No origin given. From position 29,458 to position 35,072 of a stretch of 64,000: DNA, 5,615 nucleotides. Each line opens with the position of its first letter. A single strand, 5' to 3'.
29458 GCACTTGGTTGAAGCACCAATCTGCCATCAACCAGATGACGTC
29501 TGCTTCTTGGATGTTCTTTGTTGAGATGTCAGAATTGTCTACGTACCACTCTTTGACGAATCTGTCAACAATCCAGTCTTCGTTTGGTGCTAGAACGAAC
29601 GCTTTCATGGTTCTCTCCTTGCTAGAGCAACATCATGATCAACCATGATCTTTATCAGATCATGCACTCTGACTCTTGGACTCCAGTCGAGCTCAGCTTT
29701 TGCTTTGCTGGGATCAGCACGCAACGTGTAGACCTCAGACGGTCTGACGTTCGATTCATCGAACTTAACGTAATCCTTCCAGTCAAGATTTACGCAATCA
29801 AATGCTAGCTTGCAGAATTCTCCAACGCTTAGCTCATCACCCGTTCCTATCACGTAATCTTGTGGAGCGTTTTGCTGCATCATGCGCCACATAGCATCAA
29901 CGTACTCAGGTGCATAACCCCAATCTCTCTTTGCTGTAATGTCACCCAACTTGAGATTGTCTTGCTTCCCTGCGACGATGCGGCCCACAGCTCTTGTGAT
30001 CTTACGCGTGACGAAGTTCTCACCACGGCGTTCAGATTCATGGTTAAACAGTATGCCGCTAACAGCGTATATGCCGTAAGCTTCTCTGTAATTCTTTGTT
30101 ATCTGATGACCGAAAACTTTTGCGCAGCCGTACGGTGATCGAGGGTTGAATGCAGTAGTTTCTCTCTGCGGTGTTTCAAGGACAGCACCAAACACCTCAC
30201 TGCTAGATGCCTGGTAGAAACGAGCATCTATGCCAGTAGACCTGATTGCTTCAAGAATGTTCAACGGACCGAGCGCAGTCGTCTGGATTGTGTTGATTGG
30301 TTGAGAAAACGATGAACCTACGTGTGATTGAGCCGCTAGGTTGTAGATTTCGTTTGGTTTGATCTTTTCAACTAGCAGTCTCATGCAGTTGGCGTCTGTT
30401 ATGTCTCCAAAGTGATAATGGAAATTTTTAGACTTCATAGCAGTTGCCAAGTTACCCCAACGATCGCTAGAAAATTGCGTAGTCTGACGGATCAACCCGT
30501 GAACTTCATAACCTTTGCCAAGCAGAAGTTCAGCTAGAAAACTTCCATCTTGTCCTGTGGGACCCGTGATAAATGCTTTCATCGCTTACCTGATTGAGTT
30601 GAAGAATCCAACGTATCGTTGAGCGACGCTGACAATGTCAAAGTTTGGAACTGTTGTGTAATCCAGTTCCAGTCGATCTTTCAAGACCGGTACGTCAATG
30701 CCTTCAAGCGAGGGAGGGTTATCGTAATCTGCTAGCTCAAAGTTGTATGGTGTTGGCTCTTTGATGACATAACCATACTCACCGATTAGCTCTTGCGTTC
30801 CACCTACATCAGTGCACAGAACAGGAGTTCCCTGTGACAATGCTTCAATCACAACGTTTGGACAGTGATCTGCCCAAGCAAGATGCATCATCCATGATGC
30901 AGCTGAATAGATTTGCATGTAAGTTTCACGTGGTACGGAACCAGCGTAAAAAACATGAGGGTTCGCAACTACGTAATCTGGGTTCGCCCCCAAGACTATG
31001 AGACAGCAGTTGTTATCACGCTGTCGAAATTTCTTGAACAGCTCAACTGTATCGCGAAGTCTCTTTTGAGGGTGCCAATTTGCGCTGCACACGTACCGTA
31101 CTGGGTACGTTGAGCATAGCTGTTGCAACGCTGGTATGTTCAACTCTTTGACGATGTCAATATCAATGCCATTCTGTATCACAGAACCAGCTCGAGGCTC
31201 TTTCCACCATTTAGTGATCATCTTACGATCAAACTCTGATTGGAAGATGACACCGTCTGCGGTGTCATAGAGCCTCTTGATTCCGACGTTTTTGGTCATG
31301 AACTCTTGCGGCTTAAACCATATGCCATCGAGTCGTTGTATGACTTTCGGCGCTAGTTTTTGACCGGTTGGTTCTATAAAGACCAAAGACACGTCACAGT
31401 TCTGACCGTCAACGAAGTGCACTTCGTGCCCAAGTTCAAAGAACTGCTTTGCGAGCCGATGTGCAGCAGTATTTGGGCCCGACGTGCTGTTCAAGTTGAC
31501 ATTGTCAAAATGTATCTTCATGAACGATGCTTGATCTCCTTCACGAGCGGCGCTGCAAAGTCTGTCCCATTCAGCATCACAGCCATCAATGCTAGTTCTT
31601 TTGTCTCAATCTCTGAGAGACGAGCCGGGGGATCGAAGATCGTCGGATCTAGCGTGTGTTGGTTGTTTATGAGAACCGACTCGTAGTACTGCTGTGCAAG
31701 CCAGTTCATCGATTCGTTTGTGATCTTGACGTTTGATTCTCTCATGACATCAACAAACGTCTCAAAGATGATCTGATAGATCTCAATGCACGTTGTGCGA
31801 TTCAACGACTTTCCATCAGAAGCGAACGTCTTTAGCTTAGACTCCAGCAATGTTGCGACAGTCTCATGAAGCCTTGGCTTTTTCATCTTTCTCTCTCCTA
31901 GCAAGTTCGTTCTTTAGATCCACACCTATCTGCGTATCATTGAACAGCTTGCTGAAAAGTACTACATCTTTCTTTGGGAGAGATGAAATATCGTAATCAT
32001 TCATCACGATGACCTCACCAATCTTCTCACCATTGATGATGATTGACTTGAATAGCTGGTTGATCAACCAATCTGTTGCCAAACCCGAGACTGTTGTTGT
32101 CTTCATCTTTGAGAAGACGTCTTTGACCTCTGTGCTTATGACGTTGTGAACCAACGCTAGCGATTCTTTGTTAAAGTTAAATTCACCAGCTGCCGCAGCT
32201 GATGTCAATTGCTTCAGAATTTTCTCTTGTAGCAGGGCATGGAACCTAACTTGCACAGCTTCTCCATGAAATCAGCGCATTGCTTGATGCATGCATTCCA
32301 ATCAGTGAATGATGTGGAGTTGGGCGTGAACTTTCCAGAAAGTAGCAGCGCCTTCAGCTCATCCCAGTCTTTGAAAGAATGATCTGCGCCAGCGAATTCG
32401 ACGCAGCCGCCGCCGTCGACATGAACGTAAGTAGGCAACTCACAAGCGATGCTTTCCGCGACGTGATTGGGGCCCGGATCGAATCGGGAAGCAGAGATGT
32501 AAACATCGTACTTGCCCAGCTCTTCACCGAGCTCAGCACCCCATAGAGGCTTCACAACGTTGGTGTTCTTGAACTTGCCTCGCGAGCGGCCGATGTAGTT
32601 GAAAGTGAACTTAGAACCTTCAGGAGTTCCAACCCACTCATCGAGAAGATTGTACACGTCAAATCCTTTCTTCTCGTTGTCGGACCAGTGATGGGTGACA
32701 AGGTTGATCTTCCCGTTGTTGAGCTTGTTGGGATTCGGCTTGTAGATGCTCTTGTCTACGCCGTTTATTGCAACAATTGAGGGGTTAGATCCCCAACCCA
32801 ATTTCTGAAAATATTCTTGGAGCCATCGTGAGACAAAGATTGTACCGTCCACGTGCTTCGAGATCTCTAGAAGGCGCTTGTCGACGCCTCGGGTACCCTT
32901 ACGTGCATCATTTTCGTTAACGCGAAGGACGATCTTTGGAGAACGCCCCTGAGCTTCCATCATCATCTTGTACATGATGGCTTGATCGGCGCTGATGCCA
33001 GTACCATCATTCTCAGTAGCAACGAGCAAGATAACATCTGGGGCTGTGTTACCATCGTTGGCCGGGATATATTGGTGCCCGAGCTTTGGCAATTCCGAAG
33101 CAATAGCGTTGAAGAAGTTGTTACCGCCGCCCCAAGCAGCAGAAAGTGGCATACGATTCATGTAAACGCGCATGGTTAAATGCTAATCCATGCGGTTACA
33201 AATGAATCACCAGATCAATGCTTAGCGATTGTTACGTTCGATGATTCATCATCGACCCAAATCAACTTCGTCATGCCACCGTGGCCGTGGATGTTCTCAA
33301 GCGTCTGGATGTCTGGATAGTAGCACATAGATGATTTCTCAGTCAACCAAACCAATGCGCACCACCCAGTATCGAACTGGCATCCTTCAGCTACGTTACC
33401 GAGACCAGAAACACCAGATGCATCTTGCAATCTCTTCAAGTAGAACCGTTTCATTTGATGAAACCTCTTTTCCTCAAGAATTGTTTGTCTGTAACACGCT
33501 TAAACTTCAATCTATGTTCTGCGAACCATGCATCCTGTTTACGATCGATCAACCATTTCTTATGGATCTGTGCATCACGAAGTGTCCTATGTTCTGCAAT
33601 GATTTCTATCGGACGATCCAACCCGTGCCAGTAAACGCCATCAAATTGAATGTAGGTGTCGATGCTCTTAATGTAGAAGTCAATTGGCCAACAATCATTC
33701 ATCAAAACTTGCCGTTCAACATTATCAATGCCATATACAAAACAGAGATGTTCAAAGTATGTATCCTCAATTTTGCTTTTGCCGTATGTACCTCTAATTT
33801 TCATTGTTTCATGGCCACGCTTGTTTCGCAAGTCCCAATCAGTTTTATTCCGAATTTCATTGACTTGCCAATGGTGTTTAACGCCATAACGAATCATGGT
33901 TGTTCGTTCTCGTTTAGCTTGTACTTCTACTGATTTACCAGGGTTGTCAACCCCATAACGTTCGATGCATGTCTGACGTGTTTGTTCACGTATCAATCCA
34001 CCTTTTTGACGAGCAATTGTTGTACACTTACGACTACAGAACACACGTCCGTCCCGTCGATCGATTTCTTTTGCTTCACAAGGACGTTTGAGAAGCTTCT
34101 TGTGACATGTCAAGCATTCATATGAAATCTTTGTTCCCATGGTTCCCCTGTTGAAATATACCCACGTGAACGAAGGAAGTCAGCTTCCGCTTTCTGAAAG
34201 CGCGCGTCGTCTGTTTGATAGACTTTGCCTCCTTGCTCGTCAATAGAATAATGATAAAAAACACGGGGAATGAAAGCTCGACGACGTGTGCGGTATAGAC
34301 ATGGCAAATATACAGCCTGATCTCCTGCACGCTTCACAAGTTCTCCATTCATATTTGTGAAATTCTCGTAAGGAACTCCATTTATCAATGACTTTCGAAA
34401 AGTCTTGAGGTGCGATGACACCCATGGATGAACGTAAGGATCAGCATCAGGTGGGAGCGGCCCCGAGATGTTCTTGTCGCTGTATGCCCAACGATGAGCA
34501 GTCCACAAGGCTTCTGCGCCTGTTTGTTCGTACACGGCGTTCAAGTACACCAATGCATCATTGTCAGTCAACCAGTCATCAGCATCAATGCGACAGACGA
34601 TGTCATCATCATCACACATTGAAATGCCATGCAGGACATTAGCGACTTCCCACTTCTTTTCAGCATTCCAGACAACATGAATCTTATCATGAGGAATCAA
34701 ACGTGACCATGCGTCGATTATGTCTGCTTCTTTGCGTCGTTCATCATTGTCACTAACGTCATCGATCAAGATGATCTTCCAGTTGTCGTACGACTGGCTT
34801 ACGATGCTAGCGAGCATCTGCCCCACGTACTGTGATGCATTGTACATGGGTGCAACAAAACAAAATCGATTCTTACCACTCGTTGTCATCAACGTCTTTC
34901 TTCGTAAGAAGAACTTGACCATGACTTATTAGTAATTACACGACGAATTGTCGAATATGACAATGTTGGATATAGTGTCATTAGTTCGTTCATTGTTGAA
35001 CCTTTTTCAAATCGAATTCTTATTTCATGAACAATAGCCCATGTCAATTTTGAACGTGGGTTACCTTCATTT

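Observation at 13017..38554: ~25-kb phage-borne glycan biosynthesis island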

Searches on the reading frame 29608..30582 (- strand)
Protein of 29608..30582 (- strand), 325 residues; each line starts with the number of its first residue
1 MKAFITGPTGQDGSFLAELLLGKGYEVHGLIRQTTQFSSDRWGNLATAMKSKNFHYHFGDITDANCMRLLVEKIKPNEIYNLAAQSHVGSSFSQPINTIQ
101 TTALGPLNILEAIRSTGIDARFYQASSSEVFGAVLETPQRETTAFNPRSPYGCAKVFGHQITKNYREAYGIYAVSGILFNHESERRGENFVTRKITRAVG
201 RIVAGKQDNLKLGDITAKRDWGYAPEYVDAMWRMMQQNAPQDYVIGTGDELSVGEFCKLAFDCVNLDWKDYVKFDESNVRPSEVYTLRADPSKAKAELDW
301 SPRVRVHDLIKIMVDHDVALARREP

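Call 6: search_protein_families(library=pfam, proteins=[window:29608-30582:-], max_evalue=0.01)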
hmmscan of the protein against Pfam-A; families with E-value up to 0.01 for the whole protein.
window:29608-30582:- (325 aa): 5 families
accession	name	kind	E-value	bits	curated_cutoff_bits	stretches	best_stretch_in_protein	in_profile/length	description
PF16363.11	GDP_Man_Dehyd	-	1.7e-122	409.5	27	1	4-313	1-332/332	GDP-mannose 4,6 dehydratase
PF01370.27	Epimerase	-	1.7e-68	231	20.9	1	4-246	2-240/240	NAD dependent epimerase/dehydratase family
PF04321.23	RmlD_sub_bind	-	1.2e-13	51.2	27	1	1-196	1-165/287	RmlD substrate binding domain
PF02719.21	Polysacc_synt_2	-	6.5e-06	26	20.2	1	4-119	2-121/293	Polysaccharide biosynthesis protein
PF01073.25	3Beta_HSD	-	0.0034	16.9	22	1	39-135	34-125/280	3-beta hydroxysteroid dehydrogenase/isomerase family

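Call 14: search_protein_families(library=ncbifam, proteins=[window:29608-30582:-], max_evalue=0.001)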
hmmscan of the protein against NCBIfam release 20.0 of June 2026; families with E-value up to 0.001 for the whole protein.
window:29608-30582:- (325 aa): 17 families
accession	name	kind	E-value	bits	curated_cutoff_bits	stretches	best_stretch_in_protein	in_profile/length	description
TIGR01472.1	gmd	equivalog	7.2e-127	423.3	415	1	2-319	2-340/342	GDP-mannose 4,6-dehydratase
TIGR04180.1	EDH_00030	hypoth_equivalog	1.7e-35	122.5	475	1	4-304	2-296/297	NAD-dependent 4,6-dehydratase LegB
TIGR01181.1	dTDP_gluc_dehyt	equivalog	6.2e-35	120.8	365.1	1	4-315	3-309/321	dTDP-glucose 4,6-dehydratase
TIGR02622.1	CDP_4_6_dhtase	equivalog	2.4e-25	89.4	278.45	1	2-169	6-172/352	CDP-glucose 4,6-dehydratase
TIGR01179.1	galE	equivalog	3.3e-21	75.5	262.3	1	4-310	3-318/332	UDP-glucose 4-epimerase GalE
NF007490.0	PRK10084.1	subfamily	3.7e-16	59.1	649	1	1-312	1-329/361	dTDP-glucose 4,6-dehydratase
NF007582.0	PRK10217.1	equivalog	4.2e-16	59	698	1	4-305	5-319/355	dTDP-glucose 4,6-dehydratase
NF007956.0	PRK10675.1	subfamily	9.9e-13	47.9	394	1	1-301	1-313/338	UDP-glucose 4-epimerase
NF043036.1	ErythonDh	equivalog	7.8e-12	45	325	1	1-165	1-163/321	D-erythronate dehydrogenase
NF011728.1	PRK15181.1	equivalog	1e-10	41.2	760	1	4-311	19-331/348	Vi polysaccharide biosynthesis UDP-N-acetylglucosaminuronic acid C-4 epimerase TviC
TIGR01214.1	rmlD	equivalog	3.2e-10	39.6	224.05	1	4-195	3-164/285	dTDP-4-dehydrorhamnose reductase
NF007440.0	PRK09987.1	equivalog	5.8e-06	25.8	308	1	41-178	22-155/299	dTDP-4-dehydrorhamnose reductase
NF047922.1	GDPFucSynFcl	equivalog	7.8e-06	25.6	500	1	60-309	38-293/308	GDP-L-fucose synthase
TIGR03466.1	HpnA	hypoth_equivalog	2e-05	23.6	367.65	1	1-145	1-132/327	hopanoid-associated sugar epimerase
NF052578.1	StrlDmthSdmBMthl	equivalog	0.00027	20.8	600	1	1-157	1-140/328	sterol demethylase protein SdmB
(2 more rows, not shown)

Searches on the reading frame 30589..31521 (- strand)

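Call 6: search_protein_families(library=pfam, proteins=[window:30589-31521:-], max_evalue=0.01)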
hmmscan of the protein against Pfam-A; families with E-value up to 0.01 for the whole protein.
window:30589-31521:- (311 aa): 4 families
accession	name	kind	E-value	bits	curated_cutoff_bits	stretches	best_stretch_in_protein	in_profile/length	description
PF13692.12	Glyco_trans_1_4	-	2.9e-13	50.7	27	1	144-256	5-127/142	Glycosyl transferases group 1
PF00534.26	Glycos_transf_1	-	3e-12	46.9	26.4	1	145-258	20-145/172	Glycosyl transferases group 1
PF13439.12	Glyco_transf_4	-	8.6e-06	26.3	28.5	0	81-122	127-169/170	Glycosyltransferase Family 4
PF13524.12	Glyco_trans_1_2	-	0.0067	16.8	25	0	176-245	19-88/144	Glycosyl transferase-like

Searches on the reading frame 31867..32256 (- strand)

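Call 6: search_protein_families(library=pfam, proteins=[window:31867-32256:-], max_evalue=0.01)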
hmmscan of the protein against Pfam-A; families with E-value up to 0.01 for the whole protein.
window:31867-32256:- (130 aa): 1 family
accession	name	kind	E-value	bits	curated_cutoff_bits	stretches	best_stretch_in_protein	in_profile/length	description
PF18041.7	MapZ_EC1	-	0.0077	17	33.1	0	65-106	82-124/129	MapZ extracellular domain 1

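Call 33: search_protein_families(library=phrogs, proteins=[window:31867-32256:-], max_evalue=0.01)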
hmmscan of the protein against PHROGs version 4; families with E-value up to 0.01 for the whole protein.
window:31867-32256:- (130 aa): 0 families

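Call 46: search_protein_families(library=pfam, proteins=[window:31867-32256:-], max_evalue=5)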
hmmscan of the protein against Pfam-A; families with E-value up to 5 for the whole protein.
window:31867-32256:- (130 aa): 2 families
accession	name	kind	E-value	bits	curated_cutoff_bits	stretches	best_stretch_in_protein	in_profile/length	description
PF18041.7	MapZ_EC1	-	0.0077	17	33.1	1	65-106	82-124/129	MapZ extracellular domain 1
PF12407.13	Abdominal-A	-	0.031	14.3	25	1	116-128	9-21/24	Homeobox protein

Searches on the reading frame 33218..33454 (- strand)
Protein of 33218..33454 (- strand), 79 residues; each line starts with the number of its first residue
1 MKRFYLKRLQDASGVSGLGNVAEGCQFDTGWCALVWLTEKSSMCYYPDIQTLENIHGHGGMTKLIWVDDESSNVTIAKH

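Call 6: search_protein_families(library=pfam, proteins=[window:33218-33454:-], max_evalue=0.01)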
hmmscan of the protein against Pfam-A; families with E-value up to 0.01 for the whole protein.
window:33218-33454:- (79 aa): 0 families

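Call 46: search_protein_families(library=pfam, proteins=[window:33218-33454:-], max_evalue=5)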
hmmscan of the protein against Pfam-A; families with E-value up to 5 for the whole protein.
window:33218-33454:- (79 aa): 1 family
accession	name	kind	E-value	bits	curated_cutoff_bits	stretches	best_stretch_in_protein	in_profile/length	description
PF24435.1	RRM_NFXL1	-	0.21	12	27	1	30-50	37-57/80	NFXL1 RRM-like domain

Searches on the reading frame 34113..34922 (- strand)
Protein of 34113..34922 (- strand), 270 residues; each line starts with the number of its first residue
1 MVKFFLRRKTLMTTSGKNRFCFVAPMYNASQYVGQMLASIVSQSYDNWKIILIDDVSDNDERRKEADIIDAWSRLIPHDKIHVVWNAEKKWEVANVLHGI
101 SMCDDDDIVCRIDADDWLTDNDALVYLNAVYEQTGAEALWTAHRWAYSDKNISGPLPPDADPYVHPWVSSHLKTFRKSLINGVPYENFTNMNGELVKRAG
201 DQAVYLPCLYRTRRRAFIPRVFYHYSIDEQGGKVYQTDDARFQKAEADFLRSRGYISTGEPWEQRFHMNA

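Call 6: search_protein_families(library=pfam, proteins=[window:34113-34922:-], max_evalue=0.01)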
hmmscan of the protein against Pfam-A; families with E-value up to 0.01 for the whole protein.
window:34113-34922:- (270 aa): 2 families
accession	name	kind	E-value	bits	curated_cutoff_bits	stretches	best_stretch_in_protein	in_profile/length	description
PF00535.33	Glycos_transf_2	-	8.2e-17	62.1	23.3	1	22-141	2-113/168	Glycosyl transferase family 2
PF13641.12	Glyco_tranf_2_3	-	7e-08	33.2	27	1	20-146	3-126/230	Glycosyltransferase like family 2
